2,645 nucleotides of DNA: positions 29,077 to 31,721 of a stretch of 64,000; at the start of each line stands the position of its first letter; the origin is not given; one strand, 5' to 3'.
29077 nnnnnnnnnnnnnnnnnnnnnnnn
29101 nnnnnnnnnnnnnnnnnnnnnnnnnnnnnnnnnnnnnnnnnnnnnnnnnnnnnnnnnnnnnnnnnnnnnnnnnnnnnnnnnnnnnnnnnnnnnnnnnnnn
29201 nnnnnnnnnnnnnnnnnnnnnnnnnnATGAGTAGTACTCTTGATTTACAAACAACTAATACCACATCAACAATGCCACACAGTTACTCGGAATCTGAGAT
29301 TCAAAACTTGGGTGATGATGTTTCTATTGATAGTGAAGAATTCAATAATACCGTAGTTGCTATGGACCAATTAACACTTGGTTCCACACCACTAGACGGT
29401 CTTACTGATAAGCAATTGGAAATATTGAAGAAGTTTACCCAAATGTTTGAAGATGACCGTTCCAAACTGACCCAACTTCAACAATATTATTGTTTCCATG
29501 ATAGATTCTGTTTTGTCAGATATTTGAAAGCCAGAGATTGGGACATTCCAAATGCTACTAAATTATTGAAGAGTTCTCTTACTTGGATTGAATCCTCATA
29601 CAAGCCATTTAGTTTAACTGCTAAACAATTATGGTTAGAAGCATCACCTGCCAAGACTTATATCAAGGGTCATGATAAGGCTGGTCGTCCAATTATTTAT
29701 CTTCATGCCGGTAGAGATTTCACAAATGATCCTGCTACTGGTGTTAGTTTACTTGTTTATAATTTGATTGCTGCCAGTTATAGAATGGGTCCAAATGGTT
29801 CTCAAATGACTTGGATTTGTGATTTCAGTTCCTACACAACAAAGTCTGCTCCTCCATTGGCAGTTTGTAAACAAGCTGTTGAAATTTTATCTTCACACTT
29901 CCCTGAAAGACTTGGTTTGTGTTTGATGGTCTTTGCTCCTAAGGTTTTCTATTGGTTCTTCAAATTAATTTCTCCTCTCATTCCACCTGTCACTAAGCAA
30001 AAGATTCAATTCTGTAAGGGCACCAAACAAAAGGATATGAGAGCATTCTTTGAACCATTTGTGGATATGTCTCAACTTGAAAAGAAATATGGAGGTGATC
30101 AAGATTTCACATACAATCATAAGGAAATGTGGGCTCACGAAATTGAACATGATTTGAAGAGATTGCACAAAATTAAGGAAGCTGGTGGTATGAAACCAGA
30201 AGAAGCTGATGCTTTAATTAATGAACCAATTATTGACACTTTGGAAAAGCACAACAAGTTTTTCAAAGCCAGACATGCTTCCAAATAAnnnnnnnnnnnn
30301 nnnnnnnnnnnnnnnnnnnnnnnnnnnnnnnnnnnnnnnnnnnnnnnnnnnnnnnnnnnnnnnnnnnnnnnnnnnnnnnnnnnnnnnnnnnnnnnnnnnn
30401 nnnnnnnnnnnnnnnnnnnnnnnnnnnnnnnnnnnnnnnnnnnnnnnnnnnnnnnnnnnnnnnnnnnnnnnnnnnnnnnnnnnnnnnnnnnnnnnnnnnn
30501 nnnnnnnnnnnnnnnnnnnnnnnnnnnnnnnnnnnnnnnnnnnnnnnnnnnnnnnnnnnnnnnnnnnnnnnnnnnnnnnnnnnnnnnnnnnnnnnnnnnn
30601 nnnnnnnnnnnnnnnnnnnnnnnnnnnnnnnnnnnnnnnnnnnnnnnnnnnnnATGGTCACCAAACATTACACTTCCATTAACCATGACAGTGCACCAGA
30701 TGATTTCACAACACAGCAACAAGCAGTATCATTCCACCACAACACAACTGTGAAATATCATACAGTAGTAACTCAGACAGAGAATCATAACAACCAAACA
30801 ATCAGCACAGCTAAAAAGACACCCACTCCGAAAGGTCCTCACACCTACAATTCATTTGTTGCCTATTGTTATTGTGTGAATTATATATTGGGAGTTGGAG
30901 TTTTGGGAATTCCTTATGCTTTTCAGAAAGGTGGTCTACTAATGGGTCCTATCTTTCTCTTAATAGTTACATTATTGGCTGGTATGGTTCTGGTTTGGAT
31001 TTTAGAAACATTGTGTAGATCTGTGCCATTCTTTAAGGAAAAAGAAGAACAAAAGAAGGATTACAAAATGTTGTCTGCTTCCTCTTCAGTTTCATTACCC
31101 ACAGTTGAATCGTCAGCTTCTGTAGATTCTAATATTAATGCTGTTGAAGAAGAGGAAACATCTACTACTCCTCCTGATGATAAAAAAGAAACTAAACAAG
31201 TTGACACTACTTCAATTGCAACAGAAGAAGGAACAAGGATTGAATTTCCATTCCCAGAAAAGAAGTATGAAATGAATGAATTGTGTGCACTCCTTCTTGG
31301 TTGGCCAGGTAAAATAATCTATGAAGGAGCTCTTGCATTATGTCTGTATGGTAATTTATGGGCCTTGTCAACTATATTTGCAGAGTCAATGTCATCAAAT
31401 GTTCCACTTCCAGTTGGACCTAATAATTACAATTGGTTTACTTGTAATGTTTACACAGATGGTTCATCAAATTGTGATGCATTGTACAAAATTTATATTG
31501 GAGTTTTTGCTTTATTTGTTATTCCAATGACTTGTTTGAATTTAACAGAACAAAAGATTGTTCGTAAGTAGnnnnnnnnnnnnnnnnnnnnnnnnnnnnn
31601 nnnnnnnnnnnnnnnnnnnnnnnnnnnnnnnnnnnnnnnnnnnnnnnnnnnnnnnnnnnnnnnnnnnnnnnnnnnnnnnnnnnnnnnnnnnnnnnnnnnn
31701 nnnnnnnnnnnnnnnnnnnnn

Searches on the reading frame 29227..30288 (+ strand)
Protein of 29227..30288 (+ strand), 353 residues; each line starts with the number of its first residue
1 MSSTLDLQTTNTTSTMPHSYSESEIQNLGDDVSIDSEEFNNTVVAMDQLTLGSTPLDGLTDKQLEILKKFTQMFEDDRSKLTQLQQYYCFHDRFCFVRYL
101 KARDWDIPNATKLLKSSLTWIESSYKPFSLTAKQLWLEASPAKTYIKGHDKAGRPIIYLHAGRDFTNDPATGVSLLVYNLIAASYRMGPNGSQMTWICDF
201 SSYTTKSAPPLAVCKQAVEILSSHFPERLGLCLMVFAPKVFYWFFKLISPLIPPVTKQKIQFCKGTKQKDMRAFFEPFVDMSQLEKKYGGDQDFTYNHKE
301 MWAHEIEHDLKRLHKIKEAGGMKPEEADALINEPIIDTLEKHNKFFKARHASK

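Call 86: search_protein_families(library=pfam, proteins=[window:29227-30288:+], max_evalue=0.001)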
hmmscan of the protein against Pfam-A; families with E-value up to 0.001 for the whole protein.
window:29227-30288:+ (353 aa): 3 families
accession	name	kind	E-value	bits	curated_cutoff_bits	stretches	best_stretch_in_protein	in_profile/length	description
PF00650.25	CRAL_TRIO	-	1.4e-29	103.3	22.6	1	143-290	5-153/153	CRAL/TRIO domain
PF03765.21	CRAL_TRIO_N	-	1e-07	32.4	23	1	67-116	2-54/54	CRAL/TRIO, N-terminal domain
PF13716.11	CRAL_TRIO_2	-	0.00017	22.4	23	1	153-289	1-129/137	Divergent CRAL/TRIO domain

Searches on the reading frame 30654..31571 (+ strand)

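Call 86: search_protein_families(library=pfam, proteins=[window:30654-31571:+], max_evalue=0.001)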
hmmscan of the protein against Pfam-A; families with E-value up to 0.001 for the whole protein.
window:30654-31571:+ (305 aa): 1 family
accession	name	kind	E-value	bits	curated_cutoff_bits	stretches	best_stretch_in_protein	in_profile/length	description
PF01490.24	Aa_trans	-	2.9e-08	33.3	25.6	1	70-140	8-74/410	Transmembrane amino acid transporter protein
